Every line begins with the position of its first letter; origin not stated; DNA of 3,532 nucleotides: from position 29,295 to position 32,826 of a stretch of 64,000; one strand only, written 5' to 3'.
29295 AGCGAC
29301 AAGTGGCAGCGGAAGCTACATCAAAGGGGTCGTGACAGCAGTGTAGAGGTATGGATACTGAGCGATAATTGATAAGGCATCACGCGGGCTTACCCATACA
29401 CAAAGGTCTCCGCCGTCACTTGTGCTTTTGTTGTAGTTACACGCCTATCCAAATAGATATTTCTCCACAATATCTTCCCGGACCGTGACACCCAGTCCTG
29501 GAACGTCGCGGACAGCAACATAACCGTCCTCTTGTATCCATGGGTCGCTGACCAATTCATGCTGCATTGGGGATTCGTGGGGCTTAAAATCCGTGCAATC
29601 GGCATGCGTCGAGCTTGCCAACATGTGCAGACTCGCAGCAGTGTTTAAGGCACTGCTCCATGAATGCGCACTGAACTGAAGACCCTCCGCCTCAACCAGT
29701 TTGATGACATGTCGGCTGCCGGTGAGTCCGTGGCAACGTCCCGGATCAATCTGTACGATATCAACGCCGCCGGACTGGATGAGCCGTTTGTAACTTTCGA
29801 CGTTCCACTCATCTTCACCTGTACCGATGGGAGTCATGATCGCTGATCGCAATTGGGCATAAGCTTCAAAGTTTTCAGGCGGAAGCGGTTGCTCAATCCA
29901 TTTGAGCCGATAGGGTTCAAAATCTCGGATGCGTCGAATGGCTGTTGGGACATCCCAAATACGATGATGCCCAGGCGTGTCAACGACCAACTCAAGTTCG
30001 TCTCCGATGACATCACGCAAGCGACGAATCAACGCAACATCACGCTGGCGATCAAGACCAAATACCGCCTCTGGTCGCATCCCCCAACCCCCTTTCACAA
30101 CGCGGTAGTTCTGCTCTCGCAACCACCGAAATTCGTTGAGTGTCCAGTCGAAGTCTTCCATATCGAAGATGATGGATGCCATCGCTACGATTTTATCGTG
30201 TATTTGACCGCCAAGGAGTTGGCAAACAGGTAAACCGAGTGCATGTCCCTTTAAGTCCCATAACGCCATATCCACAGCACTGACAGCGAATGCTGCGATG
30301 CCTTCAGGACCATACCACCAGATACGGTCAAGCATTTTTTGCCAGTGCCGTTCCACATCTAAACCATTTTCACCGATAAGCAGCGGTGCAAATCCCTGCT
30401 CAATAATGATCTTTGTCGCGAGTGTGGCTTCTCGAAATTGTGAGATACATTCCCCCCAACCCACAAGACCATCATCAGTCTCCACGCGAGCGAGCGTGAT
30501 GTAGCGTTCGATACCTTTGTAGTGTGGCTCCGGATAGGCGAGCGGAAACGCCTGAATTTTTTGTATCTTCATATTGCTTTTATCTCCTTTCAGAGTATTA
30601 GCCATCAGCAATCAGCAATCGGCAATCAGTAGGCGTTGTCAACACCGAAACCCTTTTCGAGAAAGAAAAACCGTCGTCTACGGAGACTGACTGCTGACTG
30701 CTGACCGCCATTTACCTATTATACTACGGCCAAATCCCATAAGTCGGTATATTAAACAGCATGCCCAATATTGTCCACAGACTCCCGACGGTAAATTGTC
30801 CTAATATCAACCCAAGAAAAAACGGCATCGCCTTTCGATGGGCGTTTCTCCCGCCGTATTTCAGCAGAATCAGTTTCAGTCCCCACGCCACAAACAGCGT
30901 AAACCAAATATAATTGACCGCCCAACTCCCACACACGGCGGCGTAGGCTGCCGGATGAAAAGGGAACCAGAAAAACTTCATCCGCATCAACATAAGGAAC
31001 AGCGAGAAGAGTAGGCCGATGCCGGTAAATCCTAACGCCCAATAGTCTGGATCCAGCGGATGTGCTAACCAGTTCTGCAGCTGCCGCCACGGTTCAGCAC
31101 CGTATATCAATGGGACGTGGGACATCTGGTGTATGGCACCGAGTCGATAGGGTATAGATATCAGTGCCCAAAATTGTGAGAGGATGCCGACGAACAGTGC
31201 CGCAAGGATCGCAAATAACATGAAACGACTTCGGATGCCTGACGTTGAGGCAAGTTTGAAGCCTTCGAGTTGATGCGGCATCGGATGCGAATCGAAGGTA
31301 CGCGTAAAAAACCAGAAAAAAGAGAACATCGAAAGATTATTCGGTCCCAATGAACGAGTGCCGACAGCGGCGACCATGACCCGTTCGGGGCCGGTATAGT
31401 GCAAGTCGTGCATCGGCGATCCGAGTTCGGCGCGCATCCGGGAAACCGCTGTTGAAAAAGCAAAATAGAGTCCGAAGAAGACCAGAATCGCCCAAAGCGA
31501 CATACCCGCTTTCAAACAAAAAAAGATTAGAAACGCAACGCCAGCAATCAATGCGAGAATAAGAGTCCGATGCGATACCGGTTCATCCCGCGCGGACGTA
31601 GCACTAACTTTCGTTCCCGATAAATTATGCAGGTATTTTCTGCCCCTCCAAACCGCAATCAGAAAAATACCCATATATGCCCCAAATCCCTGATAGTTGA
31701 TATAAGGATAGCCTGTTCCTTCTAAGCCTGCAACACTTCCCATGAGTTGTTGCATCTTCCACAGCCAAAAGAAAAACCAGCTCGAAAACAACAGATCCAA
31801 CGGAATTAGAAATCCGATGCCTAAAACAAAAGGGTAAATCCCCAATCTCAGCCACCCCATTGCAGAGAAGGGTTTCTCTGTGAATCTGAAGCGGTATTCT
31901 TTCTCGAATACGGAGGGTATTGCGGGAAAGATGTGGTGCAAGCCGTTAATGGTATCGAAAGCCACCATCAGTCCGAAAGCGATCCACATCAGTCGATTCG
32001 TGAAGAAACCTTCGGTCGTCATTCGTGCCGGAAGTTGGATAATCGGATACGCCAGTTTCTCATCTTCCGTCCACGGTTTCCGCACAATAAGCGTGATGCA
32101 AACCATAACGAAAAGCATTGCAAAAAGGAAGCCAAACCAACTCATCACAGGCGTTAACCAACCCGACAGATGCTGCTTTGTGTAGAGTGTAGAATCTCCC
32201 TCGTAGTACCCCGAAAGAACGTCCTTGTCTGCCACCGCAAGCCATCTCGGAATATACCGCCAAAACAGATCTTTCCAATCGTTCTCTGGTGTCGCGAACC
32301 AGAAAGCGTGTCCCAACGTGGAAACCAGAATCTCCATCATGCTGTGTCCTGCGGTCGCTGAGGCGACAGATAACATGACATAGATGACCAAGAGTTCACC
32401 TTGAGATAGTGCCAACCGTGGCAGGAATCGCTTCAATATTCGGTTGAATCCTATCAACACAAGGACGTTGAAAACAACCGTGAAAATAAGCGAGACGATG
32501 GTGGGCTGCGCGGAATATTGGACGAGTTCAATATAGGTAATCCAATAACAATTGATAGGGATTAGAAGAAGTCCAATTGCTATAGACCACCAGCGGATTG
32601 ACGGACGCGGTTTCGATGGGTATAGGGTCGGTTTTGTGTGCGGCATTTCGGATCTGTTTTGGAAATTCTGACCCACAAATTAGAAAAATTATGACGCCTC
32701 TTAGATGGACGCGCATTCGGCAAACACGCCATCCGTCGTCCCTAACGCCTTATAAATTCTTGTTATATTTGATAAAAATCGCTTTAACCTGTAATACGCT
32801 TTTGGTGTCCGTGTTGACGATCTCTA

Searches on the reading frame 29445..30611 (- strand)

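Call 55: search_protein_families(library=pfam, proteins=[window:29445-30611:-], max_evalue=0.01)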
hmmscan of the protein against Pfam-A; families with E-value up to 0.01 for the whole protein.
window:29445-30611:- (388 aa): 2 families
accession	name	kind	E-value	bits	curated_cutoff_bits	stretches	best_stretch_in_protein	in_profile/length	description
PF13378.12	MR_MLE_C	-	6.2e-53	180.2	29.4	1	163-380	9-218/219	Enolase C-terminal domain-like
PF02746.21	MR_MLE_N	-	3.9e-20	72.6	22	1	39-134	29-117/117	Mandelate racemase / muconate lactonizing enzyme, N-terminal domain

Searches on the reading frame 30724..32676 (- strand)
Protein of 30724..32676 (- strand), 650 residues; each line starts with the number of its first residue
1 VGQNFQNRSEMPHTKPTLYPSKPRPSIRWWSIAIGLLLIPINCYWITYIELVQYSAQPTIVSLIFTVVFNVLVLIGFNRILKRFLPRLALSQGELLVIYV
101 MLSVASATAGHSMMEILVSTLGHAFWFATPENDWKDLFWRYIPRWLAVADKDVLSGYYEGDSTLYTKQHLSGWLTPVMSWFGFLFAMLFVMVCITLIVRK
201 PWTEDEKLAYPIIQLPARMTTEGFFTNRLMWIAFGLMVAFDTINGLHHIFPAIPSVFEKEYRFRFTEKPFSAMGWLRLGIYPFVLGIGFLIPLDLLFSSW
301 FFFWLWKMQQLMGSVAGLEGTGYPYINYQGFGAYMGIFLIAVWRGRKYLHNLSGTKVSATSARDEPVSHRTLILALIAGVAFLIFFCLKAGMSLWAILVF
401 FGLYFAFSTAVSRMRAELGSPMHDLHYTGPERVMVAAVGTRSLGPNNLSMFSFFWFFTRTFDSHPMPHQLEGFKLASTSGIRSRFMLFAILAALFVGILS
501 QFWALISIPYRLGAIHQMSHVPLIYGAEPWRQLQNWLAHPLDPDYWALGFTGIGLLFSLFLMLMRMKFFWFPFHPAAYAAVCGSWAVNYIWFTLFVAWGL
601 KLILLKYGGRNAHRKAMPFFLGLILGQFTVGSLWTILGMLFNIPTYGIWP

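Call 55: search_protein_families(library=pfam, proteins=[window:30724-32676:-], max_evalue=0.01)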
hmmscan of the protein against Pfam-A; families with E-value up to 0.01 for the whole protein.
window:30724-32676:- (650 aa): 2 families
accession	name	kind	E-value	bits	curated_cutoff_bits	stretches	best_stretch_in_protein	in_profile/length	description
PF20581.3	DUF6785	-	1.3e-154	515.9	25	1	28-513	1-498/498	Family of unknown function (DUF6785)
PF20580.3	DUF6784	-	2.9e-31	108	26.4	1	549-650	2-101/101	Domain of unknown function (DUF6784)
